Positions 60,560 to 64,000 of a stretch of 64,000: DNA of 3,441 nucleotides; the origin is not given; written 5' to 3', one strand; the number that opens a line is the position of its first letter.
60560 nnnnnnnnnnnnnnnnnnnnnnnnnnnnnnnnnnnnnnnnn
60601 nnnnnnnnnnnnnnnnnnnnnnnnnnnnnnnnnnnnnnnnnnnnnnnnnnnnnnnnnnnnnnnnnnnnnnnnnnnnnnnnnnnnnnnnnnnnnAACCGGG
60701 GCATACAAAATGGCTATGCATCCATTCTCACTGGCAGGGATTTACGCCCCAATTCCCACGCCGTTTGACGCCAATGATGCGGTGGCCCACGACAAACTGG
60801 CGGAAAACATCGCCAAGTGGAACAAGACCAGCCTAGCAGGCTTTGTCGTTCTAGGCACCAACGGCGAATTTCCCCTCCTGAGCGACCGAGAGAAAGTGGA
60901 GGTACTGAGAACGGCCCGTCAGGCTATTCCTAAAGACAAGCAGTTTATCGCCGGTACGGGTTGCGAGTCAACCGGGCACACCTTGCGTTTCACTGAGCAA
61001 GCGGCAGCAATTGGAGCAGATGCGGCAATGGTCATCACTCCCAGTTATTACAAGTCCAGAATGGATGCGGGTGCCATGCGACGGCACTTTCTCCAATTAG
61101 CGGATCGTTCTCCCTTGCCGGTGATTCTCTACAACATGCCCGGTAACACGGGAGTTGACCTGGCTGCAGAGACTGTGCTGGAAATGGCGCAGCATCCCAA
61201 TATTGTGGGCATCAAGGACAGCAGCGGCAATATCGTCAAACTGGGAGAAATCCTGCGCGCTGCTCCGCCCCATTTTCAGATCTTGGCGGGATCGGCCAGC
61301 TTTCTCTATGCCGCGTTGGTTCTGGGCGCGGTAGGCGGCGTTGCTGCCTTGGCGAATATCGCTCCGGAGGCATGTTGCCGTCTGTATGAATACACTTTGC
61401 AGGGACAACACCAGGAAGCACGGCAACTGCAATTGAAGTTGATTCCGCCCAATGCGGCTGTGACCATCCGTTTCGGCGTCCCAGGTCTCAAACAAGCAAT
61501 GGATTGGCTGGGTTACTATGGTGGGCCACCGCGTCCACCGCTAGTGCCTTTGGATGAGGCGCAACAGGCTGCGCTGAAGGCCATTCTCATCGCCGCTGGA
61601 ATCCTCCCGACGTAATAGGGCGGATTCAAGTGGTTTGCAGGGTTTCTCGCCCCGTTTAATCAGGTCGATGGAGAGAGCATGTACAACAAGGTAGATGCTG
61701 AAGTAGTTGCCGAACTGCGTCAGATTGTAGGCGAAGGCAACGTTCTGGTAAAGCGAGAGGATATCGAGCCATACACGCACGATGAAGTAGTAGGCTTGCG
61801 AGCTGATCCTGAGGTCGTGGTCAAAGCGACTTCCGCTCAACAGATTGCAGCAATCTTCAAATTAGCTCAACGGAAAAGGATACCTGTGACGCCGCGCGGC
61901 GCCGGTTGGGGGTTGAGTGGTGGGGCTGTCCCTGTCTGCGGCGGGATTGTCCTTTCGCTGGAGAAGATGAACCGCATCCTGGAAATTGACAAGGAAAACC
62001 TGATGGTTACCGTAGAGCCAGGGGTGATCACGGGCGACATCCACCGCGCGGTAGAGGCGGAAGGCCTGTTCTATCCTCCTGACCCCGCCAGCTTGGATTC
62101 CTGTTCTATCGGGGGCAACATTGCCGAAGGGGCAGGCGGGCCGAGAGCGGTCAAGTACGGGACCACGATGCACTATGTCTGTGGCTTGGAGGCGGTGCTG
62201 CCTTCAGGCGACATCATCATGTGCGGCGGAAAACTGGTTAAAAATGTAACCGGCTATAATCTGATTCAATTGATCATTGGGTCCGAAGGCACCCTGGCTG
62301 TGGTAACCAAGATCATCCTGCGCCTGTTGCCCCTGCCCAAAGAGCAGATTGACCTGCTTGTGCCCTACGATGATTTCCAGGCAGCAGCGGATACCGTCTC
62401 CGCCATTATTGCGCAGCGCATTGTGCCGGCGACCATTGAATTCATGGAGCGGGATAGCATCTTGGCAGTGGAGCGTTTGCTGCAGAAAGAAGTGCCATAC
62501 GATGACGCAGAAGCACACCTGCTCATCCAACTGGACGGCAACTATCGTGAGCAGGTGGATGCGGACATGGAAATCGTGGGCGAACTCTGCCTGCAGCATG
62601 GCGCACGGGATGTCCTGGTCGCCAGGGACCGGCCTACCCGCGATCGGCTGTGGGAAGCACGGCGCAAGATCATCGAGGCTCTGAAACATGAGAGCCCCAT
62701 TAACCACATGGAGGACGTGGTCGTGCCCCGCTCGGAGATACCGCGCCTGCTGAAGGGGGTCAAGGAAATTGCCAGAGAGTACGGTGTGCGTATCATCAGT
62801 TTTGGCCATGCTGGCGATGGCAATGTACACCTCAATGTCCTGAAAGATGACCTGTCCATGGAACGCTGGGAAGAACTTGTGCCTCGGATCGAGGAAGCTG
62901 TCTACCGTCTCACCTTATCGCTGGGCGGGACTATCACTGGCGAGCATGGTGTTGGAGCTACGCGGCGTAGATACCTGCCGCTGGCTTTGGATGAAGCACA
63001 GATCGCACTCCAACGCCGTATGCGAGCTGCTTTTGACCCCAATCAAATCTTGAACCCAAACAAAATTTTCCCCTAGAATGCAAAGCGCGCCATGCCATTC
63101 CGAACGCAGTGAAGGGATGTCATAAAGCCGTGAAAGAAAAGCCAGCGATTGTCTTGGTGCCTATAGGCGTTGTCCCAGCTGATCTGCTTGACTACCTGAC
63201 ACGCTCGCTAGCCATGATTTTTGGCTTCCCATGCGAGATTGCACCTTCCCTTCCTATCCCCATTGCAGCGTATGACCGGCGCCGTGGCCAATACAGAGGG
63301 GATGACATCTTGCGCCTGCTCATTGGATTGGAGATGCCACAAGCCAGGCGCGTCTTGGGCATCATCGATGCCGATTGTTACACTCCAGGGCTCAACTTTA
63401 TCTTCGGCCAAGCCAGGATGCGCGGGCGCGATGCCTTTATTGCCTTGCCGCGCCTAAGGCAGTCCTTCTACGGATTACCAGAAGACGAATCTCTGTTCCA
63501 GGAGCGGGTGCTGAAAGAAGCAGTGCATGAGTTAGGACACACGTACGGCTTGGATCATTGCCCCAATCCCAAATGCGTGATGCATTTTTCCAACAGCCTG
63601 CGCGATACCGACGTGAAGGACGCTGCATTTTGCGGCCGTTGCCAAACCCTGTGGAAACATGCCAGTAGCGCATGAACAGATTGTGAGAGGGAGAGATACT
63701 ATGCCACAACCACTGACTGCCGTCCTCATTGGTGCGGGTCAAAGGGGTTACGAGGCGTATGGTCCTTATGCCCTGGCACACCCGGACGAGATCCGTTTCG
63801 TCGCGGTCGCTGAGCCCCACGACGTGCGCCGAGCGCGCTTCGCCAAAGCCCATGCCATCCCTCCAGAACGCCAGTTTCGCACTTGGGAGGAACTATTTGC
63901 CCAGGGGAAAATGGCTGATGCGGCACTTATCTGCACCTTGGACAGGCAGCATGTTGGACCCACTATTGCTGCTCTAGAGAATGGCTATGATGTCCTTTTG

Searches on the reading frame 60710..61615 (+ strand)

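Call 78: search_protein_families(library=pfam, proteins=[window:60710-61615:+], max_evalue=0.00001)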
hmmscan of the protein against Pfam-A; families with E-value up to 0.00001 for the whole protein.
window:60710-61615:+ (301 aa): 1 family
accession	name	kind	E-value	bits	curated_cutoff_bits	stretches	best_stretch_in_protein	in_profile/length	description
PF00701.28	DHDPS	-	3.5e-60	203.6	22.1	1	8-294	2-287/289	Dihydrodipicolinate synthetase family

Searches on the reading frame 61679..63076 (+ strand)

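Call 78: search_protein_families(library=pfam, proteins=[window:61679-63076:+], max_evalue=0.00001)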
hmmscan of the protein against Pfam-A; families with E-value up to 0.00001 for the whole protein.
window:61679-63076:+ (465 aa): 2 families
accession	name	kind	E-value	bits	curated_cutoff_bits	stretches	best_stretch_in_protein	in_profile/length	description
PF02913.24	FAD-oxidase_C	-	6.3e-69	232.9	21.2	1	220-463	2-248/248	FAD linked oxidases, C-terminal domain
PF01565.28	FAD_binding_4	-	2.1e-43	147.8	26.4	1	44-182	1-138/139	FAD binding domain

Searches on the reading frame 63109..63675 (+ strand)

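Call 78: search_protein_families(library=pfam, proteins=[window:63109-63675:+], max_evalue=0.00001)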
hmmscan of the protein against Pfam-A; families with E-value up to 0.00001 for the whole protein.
window:63109-63675:+ (188 aa): 1 family
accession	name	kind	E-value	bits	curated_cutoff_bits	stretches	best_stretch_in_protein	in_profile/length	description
PF07998.17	Peptidase_M54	-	1.8e-29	103.5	24.4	1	82-181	97-191/194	Peptidase family M54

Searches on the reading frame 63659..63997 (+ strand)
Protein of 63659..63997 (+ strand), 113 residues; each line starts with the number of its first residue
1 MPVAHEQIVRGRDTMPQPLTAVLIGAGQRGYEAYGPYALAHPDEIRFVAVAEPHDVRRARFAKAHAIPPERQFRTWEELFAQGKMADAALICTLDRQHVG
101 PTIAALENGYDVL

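Call 78: search_protein_families(library=pfam, proteins=[window:63659-63997:+], max_evalue=0.00001)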
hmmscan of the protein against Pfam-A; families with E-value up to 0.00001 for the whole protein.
window:63659-63997:+ (113 aa): 1 family
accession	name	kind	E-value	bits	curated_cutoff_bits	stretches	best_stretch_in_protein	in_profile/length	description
PF01408.29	GFO_IDH_MocA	-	5.3e-09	37.3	24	1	21-113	3-90/120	Oxidoreductase family, NAD-binding Rossmann fold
